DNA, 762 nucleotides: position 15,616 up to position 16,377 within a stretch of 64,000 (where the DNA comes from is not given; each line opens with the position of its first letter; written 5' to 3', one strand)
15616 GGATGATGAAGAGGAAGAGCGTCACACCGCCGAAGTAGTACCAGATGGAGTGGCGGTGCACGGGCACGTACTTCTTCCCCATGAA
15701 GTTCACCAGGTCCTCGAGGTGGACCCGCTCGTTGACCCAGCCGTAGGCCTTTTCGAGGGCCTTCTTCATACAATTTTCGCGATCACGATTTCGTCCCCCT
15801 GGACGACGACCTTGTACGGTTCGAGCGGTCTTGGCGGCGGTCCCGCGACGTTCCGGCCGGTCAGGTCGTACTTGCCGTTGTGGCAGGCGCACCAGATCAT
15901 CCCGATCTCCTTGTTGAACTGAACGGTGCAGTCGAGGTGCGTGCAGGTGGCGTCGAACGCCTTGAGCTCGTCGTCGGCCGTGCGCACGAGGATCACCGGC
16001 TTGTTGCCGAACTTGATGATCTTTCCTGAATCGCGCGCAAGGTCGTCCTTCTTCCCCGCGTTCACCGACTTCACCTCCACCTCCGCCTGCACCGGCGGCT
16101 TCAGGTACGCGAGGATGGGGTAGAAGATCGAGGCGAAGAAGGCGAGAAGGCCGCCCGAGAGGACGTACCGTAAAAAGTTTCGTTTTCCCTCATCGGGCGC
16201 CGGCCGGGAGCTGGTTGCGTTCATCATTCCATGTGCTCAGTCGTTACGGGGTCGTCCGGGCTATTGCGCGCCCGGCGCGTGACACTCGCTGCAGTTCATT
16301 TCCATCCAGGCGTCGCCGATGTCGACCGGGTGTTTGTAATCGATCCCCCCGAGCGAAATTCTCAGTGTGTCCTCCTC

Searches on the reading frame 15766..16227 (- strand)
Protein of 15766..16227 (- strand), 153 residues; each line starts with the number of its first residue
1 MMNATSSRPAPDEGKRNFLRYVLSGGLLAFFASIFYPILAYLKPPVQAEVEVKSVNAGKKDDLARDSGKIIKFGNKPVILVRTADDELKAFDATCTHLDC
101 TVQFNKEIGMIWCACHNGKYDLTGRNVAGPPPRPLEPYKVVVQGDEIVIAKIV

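Call 7: search_protein_families(library=pfam, proteins=[window:15766-16227:-], max_evalue=0.01)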
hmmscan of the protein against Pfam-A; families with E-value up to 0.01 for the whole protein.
window:15766-16227:- (153 aa): 3 families
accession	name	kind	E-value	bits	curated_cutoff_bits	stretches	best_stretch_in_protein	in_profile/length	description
PF00355.32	Rieske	-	1.3e-13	51.1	20.3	1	56-138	4-87/88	Rieske [2Fe-2S] domain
PF13806.12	Rieske_2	-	4.3e-05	23.8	27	1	58-149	6-103/104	Rieske-like [2Fe-2S] domain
PF25471.1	TM_PetC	-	0.0043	17.2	37.1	1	10-47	4-41/48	Iron-sulfur subunit PetC transmembrane anchor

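Call 8: search_protein_families(library=ncbifam, proteins=[window:15766-16227:-], max_evalue=0.01)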
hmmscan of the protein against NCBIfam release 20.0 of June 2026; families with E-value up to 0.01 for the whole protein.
window:15766-16227:- (153 aa): 12 families
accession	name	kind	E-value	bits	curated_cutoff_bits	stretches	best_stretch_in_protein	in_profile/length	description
NF010001.0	PRK13474.1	subfamily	1.1e-18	67.2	154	1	2-151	1-163/178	cytochrome b6-f complex iron-sulfur subunit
NF045928.1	Cytb6fFeSPetC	equivalog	1.4e-18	66.9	250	1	3-150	2-164/179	cytochrome b6-f complex iron-sulfur subunit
TIGR01416.1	Rieske_proteo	equivalog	1.5e-12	47.9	97.4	1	89-145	110-170/176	ubiquinol-cytochrome c reductase iron-sulfur subunit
NF041174.1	SDX_Thmprot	equivalog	8.2e-09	35.6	170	1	70-131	18-80/109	sulredoxin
NF007422.0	PRK09965.1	equivalog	2.6e-08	33.8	113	1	68-149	15-98/106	bifunctional 3-phenylpropionate/cinnamic acid dioxygenase ferredoxin subunit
NF050121.1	bc1_QcrA_actin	exception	6.8e-06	25.8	275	1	86-149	238-304/319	cytochrome bc1 complex Rieske iron-sulfur subunit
TIGR02694.1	arsenite_ox_S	equivalog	1.5e-05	24.9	95.65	1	67-143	31-108/129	arsenate reductase (azurin) small subunit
TIGR02377.1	MocE_fam_FeS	subfamily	2.1e-05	24.4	136.15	1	55-149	3-99/101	MocE family 2Fe-2S type ferredoxin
NF041683.1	ant_diox_AndAb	equivalog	5.1e-05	23.4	150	1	56-149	4-98/100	anthranilate 1,2-dioxygenase ferredoxin subunit AndAb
NF042948.2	3PPDioc_HcaC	equivalog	7e-05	23.1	150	1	55-149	4-100/105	3-phenylpropionate/cinnamic acid dioxygenase ferredoxin subunit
NF058607.1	GlBtMonoOxGbcA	equivalog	0.00011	20.8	670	1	71-126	74-131/420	glycine betaine monooxygenase oxygenase subunit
TIGR02378.1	nirD_assim_sml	equivalog_domain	0.0053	16.9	74.65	1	58-149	6-103/105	nitrite reductase small subunit NirD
